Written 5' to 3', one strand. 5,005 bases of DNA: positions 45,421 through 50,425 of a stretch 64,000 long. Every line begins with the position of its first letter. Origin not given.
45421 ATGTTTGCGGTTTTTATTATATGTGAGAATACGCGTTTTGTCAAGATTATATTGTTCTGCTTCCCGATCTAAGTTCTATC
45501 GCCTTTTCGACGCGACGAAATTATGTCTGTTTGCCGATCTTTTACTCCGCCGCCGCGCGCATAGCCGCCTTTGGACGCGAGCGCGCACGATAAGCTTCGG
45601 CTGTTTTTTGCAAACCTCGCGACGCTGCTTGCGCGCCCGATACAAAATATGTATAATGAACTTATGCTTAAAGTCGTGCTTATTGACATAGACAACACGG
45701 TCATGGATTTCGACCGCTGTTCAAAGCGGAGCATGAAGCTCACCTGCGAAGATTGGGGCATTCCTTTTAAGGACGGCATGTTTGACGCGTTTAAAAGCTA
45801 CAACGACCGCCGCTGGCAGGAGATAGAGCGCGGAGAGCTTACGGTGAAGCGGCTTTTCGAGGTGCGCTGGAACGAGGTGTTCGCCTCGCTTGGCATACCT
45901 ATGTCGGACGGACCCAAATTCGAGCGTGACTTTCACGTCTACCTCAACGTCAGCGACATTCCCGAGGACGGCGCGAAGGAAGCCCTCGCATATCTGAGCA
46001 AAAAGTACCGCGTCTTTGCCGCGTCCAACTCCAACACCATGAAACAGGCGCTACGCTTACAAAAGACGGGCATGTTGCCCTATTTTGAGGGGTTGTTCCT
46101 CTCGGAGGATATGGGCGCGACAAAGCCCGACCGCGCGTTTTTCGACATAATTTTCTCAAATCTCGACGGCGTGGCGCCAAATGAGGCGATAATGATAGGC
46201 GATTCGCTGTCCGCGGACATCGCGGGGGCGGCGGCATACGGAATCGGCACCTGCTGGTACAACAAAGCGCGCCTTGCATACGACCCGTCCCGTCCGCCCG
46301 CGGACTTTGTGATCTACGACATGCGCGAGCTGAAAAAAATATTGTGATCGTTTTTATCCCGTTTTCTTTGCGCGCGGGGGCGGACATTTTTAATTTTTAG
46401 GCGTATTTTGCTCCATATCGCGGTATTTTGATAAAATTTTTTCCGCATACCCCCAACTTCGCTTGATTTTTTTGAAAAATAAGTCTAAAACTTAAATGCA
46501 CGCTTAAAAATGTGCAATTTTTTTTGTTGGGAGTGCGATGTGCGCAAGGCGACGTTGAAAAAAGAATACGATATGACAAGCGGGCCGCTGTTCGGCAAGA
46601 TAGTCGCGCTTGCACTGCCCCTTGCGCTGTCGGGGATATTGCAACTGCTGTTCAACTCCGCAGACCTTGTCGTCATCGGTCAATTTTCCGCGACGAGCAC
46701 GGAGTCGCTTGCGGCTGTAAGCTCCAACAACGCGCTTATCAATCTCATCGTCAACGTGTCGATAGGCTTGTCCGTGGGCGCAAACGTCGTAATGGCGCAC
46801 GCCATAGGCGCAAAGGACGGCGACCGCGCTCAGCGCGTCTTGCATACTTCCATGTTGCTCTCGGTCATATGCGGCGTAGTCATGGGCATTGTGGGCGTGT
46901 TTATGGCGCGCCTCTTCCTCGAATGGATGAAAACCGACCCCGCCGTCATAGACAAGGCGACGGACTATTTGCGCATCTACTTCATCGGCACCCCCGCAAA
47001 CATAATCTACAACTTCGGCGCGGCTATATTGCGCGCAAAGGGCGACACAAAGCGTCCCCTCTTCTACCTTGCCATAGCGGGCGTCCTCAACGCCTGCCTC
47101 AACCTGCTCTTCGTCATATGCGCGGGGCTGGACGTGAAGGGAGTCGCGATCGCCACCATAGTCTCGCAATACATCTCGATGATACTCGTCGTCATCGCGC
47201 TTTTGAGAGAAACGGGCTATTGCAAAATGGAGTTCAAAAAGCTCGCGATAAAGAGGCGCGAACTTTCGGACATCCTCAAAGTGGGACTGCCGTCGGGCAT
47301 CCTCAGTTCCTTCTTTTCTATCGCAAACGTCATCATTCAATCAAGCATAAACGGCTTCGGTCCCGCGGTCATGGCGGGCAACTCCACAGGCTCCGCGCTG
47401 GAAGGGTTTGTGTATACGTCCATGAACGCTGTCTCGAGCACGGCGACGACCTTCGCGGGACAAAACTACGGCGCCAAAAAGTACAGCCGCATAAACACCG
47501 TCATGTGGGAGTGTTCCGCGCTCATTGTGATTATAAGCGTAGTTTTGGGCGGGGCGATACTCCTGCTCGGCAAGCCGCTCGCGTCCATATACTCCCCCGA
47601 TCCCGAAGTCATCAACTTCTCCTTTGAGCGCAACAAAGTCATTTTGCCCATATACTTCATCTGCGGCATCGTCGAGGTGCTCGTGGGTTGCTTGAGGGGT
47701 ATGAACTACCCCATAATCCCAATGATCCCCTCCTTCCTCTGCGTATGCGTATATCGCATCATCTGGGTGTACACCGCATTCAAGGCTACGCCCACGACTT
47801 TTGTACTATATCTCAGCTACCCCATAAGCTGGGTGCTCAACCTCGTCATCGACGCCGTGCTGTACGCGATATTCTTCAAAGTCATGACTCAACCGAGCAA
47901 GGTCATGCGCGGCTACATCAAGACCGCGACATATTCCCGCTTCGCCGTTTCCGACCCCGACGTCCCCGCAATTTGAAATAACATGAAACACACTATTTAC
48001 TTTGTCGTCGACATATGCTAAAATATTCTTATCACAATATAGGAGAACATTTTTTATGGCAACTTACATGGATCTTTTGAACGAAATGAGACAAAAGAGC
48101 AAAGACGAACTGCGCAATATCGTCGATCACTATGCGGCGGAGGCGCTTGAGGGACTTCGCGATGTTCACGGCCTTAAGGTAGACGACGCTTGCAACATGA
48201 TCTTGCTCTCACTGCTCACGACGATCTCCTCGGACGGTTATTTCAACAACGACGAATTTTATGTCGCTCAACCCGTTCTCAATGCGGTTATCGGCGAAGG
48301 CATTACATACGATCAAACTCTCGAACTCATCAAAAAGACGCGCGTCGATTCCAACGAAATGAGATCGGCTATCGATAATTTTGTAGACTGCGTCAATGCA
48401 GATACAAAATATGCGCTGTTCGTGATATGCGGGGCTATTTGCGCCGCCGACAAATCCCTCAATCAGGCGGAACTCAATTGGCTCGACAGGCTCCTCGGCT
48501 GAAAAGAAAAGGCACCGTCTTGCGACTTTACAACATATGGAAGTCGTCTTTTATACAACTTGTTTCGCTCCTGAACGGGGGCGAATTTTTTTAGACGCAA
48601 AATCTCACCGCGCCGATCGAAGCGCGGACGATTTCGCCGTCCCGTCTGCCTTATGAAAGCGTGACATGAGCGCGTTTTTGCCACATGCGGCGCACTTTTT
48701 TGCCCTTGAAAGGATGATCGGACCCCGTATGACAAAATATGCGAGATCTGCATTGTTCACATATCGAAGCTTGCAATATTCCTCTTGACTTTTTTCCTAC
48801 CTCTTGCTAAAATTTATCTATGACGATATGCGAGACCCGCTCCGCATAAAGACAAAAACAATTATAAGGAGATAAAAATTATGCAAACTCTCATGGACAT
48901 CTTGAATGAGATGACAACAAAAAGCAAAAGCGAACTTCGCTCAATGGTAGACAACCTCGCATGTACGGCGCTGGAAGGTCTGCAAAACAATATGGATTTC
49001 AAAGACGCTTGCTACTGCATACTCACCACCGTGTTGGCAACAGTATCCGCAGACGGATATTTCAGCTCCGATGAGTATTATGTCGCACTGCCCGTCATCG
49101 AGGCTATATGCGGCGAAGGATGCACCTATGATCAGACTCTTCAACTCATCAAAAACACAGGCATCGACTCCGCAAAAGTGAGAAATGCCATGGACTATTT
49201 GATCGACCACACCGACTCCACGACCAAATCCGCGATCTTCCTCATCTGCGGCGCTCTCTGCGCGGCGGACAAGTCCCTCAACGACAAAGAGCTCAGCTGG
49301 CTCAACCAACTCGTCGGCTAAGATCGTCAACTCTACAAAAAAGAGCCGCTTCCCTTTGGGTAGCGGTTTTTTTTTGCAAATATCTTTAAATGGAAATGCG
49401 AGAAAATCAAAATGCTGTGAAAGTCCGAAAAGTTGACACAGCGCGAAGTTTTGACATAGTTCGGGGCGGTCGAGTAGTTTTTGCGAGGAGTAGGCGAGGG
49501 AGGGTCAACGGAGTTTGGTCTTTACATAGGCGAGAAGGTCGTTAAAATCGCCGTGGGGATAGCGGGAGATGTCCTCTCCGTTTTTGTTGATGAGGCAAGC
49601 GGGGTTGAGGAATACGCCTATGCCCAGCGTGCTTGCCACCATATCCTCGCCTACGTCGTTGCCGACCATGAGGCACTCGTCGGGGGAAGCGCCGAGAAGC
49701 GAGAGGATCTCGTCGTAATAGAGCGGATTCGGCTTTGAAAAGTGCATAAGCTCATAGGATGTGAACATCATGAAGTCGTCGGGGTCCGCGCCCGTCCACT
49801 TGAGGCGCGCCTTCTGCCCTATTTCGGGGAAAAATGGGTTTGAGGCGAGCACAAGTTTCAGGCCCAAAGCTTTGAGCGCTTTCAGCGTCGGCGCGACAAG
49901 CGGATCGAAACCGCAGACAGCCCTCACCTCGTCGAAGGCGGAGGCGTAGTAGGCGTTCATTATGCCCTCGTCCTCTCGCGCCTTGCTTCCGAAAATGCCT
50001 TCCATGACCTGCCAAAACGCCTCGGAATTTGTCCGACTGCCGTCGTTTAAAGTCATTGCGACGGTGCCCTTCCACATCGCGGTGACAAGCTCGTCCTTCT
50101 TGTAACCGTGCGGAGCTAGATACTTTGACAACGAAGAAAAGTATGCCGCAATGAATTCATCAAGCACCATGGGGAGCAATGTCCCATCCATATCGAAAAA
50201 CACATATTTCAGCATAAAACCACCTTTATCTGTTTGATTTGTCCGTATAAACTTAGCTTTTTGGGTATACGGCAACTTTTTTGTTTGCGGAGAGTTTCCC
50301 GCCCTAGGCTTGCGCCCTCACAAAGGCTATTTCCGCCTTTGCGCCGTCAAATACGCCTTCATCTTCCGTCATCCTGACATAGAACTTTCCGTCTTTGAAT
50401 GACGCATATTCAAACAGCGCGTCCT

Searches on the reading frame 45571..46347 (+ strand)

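Call 79: search_protein_families(library=pfam, proteins=[window:45571-46347:+], max_evalue=0.0001)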
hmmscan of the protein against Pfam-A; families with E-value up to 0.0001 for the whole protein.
window:45571-46347:+ (258 aa): 3 families
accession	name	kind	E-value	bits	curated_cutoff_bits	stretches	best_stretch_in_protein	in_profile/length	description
PF00702.32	Hydrolase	-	4.6e-16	60.2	26.4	1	34-224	2-191/191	haloacid dehalogenase-like hydrolase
PF13419.12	HAD_2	-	1.5e-12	48.5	23.8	1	39-229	4-177/178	Haloacid dehalogenase-like hydrolase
PF13242.12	Hydrolase_like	-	8.3e-09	35.7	22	1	184-232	3-50/75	HAD-hyrolase-like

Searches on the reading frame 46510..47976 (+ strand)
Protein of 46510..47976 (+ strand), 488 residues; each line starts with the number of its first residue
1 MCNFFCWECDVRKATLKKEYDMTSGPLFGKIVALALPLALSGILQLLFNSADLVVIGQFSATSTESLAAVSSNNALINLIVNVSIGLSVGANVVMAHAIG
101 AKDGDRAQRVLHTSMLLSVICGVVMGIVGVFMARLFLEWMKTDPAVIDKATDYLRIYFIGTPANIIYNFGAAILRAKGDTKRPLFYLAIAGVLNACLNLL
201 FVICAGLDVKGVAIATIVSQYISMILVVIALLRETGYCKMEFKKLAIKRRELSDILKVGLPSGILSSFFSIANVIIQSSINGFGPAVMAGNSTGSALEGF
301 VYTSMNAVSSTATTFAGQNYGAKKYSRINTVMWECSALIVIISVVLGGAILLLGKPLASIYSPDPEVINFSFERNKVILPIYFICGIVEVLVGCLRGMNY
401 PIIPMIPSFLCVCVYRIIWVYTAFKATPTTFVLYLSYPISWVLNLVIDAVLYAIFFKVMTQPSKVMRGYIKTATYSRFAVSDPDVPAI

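Call 79: search_protein_families(library=pfam, proteins=[window:46510-47976:+], max_evalue=0.0001)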
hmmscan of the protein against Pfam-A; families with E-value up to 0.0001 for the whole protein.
window:46510-47976:+ (488 aa): 2 families
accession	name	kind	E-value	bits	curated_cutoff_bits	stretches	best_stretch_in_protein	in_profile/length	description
PF01554.23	MatE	-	8.4e-49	165.8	24.9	2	37-199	1-160/161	MatE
PF03023.19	MurJ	-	2.8e-08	33.3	27.4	1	46-246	210-414/451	Lipid II flippase MurJ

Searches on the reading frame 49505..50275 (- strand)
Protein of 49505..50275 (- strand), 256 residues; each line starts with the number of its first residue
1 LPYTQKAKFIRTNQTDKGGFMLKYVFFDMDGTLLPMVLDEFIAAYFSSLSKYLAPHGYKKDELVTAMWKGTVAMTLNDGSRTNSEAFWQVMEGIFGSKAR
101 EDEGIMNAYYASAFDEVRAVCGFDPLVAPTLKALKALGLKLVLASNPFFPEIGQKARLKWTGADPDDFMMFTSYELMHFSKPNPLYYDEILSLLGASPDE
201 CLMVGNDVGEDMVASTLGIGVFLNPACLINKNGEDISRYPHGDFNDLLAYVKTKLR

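Call 79: search_protein_families(library=pfam, proteins=[window:49505-50275:-], max_evalue=0.0001)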
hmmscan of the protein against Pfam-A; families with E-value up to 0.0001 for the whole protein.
window:49505-50275:- (256 aa): 3 families
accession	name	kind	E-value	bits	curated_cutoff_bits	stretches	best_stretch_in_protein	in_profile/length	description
PF00702.32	Hydrolase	-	4.7e-15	56.9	26.4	1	23-211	2-183/191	haloacid dehalogenase-like hydrolase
PF13419.12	HAD_2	-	1.3e-07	32.3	23.8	1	25-215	1-168/178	Haloacid dehalogenase-like hydrolase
PF13242.12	Hydrolase_like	-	5.9e-05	23.4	22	1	179-214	2-37/75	HAD-hyrolase-like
